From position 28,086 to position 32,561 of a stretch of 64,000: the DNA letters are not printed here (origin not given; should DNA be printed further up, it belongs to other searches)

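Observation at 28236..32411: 1391-aa pilin-like giant adhesin candidate with Flg_new repeats and a Cys-rich C-terminal domain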

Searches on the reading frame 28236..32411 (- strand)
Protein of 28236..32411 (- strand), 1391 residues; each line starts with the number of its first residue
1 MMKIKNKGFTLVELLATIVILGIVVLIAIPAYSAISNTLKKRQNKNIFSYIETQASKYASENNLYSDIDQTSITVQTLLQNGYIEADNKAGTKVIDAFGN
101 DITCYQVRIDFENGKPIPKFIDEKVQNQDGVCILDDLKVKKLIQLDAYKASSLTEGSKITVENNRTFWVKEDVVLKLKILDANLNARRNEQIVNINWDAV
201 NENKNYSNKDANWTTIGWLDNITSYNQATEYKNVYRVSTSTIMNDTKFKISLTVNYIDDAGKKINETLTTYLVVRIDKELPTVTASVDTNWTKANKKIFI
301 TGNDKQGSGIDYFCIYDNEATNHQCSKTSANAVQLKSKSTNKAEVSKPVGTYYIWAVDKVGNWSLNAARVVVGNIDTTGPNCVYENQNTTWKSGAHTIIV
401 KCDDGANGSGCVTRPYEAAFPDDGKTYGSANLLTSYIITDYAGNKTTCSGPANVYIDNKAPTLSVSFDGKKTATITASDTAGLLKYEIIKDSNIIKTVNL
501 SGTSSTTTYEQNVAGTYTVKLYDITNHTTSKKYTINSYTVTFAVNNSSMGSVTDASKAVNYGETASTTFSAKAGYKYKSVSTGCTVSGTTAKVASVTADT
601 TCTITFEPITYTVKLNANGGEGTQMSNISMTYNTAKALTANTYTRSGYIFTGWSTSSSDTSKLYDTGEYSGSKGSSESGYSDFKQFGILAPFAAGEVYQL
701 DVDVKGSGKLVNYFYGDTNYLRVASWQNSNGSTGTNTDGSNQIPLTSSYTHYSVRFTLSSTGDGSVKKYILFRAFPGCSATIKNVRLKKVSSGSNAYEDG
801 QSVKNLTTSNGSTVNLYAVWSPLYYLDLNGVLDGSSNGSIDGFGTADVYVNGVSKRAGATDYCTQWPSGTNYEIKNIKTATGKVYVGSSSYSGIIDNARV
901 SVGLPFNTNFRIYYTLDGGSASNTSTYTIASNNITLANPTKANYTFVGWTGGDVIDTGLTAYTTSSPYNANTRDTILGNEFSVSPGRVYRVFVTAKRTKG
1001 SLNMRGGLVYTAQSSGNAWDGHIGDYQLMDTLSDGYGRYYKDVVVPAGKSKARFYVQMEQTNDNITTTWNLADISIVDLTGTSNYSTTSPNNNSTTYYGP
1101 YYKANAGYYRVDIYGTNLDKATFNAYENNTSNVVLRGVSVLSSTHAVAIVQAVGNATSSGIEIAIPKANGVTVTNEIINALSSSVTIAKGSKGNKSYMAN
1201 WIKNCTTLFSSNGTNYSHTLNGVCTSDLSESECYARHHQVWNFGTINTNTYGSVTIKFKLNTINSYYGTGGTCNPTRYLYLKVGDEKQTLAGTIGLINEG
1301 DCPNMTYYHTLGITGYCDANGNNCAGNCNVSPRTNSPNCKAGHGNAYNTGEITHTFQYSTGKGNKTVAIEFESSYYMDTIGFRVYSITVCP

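Call 5: search_protein_families(library=pfam, proteins=[window:28236-32411:-], max_evalue=0.01)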
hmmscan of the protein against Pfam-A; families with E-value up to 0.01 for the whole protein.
window:28236-32411:- (1391 aa): 2 families
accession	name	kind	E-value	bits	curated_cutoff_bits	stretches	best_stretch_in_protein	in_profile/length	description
PF09479.16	Flg_new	-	1.3e-14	54.4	27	2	611-669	1-54/65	Listeria-Bacteroides repeat domain (List_Bact_rpt)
PF07963.17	N_methyl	-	5.8e-07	29.3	21.2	1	5-29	3-27/27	Prokaryotic N-terminal methylation motif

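Call 11: find_homologous_proteins(query=window:28236-32411:-, max_evalue=0.001)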
Query window:28236-32411:- (1391 aa): 26 proteins with E <= 0.001 among 8000 candidates.
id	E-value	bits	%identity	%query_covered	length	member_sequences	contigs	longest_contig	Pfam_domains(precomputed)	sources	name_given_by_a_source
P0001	0.0e+0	3105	100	100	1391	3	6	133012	PF09479.17,PF07963.18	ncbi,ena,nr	ncbi:MAG: InlB B-repeat-containing protein [Bacilli bacterium]|nr:InlB B-repeat-containing protein [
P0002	0.0e+0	1111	62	47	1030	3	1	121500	PF09479.17,PF07963.18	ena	-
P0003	0.0e+0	1081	61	48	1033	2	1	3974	PF09479.17,PF07963.18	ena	-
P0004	0.0e+0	1077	81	41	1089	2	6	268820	PF07963.18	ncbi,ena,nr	ncbi:MAG: type II secretion system protein [Bacilli bacterium]|nr:type II secretion system protein [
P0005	0.0e+0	1020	56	48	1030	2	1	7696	PF09479.17,PF07963.18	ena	-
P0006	4.5e-298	1010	57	48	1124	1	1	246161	PF09479.17,PF07963.18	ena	-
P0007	4.6e-279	947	55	55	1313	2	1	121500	PF07963.18,PF12810.14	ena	-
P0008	1.7e-267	909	57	48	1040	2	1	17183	PF09479.17,PF07963.18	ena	-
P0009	5.5e-227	775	61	43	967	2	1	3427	PF09479.17,PF07963.18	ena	-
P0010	4.4e-218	745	64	39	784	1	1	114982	PF07963.18,PF12810.14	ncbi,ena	-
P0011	4.9e-180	619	62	34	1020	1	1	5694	PF07963.18,PF12810.14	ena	-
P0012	1.6e-86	309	39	34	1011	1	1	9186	PF07963.18,PF12810.14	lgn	-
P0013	8.0e-22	95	27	34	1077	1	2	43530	PF07963.18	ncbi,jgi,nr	ncbi:MAG: prepilin-type N-terminal cleavage/methylation domain-containing protein [Firmicutes bacter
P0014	1.8e-17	81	26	27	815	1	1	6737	PF07963.18,PF24893.1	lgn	-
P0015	9.8e-17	78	26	34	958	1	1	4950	PF00090.26,PF07963.18,PF19028.7,PF19035.7,PF19030.7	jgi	-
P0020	3.2e-9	53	33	6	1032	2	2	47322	PF07963.18,PF24893.1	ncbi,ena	-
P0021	3.6e-7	46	26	28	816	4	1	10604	PF07963.18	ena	-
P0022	5.0e-7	46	42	5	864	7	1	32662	PF07963.18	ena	-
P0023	1.0e-6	45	32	15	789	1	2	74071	PF07963.18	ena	-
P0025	3.9e-5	40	40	6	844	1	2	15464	PF07963.18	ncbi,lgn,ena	-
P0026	1.8e-4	37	40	6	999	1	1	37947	PF07591.16,PF09479.17,PF07963.18,PF18998.7,PF13403.12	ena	-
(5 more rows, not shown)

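Call 13: find_encoding_contigs(protein=P0001, flank=10000, max_places=4)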
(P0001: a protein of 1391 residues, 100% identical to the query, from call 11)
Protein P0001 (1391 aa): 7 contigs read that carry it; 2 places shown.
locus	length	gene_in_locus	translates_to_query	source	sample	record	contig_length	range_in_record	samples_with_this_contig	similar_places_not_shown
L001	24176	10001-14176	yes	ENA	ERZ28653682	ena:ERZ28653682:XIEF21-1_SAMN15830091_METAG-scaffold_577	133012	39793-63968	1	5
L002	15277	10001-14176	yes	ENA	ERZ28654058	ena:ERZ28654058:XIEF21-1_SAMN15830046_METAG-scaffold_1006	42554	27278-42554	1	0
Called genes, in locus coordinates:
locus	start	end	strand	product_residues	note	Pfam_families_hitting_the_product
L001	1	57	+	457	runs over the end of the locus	-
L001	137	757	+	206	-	-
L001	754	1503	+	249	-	PF01940:DUF92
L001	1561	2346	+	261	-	PF00142:Fer4_NifH (weak), PF01656:CbiA, PF02374:ArsA_ATPase (weak), PF06564:CBP_BcsQ (weak), PF09140:MipZ (weak), PF10609:ParA (weak), PF13614:AAA_31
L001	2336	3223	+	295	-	PF02195:ParB_N, PF17762:HTH_ParB, PF01381:HTH_3 (faint)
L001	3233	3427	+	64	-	PF06107:DUF951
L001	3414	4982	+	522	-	PF03806:ABG_transport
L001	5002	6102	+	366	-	PF01926:MMR_HSR1, PF02421:FeoB_N, PF06071:YchF-GTPase_C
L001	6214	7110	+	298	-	PF02588:YitT_membrane, PF10035:DUF2179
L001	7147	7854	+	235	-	PF00005:ABC_tran, PF13304:AAA_21 (faint)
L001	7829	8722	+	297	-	PF18075:FtsX_ECD, PF02687:FtsX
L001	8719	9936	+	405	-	PF01551:Peptidase_M23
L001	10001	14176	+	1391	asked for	PF07963:N_methyl (weak), PF09479:Flg_new (weak)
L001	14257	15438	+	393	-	-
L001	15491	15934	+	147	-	PF14470:bPH_3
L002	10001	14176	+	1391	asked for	PF07963:N_methyl (weak), PF09479:Flg_new (weak)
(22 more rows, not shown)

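Call 14: find_encoding_contigs(protein=P0002, flank=10000, max_places=2)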
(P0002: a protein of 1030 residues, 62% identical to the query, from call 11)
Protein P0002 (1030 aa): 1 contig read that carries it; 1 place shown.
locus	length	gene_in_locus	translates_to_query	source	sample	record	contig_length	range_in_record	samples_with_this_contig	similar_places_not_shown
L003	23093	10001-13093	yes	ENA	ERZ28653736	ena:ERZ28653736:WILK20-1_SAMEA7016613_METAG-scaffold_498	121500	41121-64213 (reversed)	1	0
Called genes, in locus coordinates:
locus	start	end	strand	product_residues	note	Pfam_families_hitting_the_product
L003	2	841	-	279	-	-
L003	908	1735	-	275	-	-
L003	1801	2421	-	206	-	PF01726:LexA_DNA_bind, PF00717:Peptidase_S24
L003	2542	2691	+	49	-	-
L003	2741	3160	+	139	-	PF10747:SirA (weak)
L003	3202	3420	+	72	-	-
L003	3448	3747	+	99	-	-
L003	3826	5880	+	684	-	PF07963:N_methyl, PF12810:ALK_LTK_GRD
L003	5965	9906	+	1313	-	PF07963:N_methyl (weak), PF12810:ALK_LTK_GRD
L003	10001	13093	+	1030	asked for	PF07963:N_methyl (weak), PF09479:Flg_new (faint)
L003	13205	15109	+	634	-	PF02518:HATPase_c, PF00204:DNA_gyraseB, PF01751:Toprim, PF00986:DNA_gyraseB_C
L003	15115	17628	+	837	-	PF00521:DNA_topoisoIV, PF03989:DNA_gyraseA_C (weak)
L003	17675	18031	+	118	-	PF14071:YlbD_coat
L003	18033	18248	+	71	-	-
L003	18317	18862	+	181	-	PF07963:N_methyl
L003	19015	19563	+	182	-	PF07963:N_methyl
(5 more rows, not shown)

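Call 15: find_encoding_contigs(protein=P0004, flank=10000, max_places=2)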
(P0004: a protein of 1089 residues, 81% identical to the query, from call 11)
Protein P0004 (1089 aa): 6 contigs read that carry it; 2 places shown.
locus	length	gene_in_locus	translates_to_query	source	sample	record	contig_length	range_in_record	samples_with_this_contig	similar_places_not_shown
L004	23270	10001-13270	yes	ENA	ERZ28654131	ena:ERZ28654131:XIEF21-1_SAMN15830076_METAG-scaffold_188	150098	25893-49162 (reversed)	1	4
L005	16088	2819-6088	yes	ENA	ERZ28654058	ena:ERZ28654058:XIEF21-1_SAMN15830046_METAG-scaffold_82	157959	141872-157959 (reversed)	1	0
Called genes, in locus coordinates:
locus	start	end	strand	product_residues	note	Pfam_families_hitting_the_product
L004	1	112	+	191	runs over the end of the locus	PF01551:Peptidase_M23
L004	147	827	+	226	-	PF02163:Peptidase_M50 (weak)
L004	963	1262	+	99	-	PF00829:Ribosomal_L21p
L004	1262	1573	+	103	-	PF04327:Peptidase_Prp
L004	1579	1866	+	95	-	PF01016:Ribosomal_L27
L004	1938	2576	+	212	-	PF02390:Methyltransf_4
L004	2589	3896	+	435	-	PF01018:GTP1_OBG, PF01926:MMR_HSR1, PF02421:FeoB_N (weak), PF09269:DUF1967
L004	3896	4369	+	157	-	-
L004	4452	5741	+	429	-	-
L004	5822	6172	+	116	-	-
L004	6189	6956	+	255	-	PF01656:CbiA, PF10609:ParA (weak), PF13614:AAA_31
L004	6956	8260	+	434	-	PF00437:T2SSE, PF27713:UCP018868 (weak)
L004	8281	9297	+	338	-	PF00482:T2SSF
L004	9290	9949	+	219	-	PF00482:T2SSF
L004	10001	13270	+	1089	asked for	PF07963:N_methyl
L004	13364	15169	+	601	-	PF04542:Sigma70_r2 (weak), PF04539:Sigma70_r3 (weak), PF04545:Sigma70_r4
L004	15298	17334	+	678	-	-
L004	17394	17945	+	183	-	PF01330:RuvA_N, PF14520:HHH_5, PF07499:RuvA_C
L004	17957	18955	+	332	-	PF05496:RuvB_N, PF05673:DUF815 (faint), PF01078:Mg_chelatase (faint), PF00004:AAA, PF07728:AAA_5 (faint), PF17864:AAA_lid_4, PF05491:WHD_RuvB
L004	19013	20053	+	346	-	PF02547:Queuosine_synth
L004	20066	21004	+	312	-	-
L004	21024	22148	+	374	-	PF01702:TGT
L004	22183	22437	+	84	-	-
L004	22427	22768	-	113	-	-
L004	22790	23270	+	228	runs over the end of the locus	PF04239:DUF421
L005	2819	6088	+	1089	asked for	PF07963:N_methyl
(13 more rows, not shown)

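Call 16: find_encoding_contigs(protein=P0006, flank=10000, max_places=2)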
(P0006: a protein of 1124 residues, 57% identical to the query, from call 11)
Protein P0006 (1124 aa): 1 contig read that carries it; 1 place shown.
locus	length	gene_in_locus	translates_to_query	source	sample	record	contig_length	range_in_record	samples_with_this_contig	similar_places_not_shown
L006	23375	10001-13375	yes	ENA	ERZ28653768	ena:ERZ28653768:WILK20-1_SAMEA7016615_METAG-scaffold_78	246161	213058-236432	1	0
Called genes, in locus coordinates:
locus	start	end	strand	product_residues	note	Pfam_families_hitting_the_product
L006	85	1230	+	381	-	PF01694:Rhomboid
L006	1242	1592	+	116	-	-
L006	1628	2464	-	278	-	-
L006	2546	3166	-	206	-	PF01726:LexA_DNA_bind, PF00717:Peptidase_S24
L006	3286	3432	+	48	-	-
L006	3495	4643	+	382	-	PF06925:MGDG_synth, PF04101:Glyco_tran_28_C (weak)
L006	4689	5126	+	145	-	-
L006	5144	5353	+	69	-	-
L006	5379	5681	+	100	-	-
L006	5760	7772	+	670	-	PF07963:N_methyl (weak)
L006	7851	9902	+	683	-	PF12810:ALK_LTK_GRD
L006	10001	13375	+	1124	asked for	PF07963:N_methyl (weak), PF09479:Flg_new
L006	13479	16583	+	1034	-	PF07963:N_methyl (weak), PF09479:Flg_new (faint)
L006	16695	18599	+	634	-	PF02518:HATPase_c, PF00204:DNA_gyraseB, PF01751:Toprim, PF00986:DNA_gyraseB_C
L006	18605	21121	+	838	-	PF00521:DNA_topoisoIV, PF03989:DNA_gyraseA_C (weak)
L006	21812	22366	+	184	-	PF07963:N_methyl (weak)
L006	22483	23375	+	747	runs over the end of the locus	PF07963:N_methyl (weak), PF12810:ALK_LTK_GRD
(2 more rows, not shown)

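Call 19: list_cluster_members(proteins=[P0001, P0004, P0010, P0013])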
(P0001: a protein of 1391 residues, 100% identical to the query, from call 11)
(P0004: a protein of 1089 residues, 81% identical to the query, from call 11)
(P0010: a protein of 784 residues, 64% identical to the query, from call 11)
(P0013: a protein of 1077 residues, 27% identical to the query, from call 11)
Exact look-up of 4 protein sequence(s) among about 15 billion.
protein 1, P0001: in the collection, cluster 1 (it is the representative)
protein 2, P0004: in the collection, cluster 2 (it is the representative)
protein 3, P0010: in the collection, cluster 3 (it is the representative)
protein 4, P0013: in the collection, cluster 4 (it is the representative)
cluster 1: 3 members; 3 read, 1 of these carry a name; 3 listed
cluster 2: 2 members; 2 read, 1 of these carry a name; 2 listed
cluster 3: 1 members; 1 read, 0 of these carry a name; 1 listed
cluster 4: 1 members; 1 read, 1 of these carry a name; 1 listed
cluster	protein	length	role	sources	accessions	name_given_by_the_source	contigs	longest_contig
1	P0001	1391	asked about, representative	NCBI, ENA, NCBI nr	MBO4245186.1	MAG: InlB B-repeat-containing protein [Bacilli bacterium] | InlB B-repeat-containing protein [Bacilli bacterium]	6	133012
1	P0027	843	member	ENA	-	-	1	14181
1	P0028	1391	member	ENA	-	-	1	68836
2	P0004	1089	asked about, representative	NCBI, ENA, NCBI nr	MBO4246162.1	MAG: type II secretion system protein [Bacilli bacterium] | type II secretion system protein [Bacilli bacterium]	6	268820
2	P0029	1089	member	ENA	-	-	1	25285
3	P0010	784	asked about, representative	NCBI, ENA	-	-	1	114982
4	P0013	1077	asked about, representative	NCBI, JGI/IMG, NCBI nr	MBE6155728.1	MAG: prepilin-type N-terminal cleavage/methylation domain-containing protein [Firmicutes ... | prepilin-type N-terminal cleavage/methylation domain-containing protein [Bacillota ...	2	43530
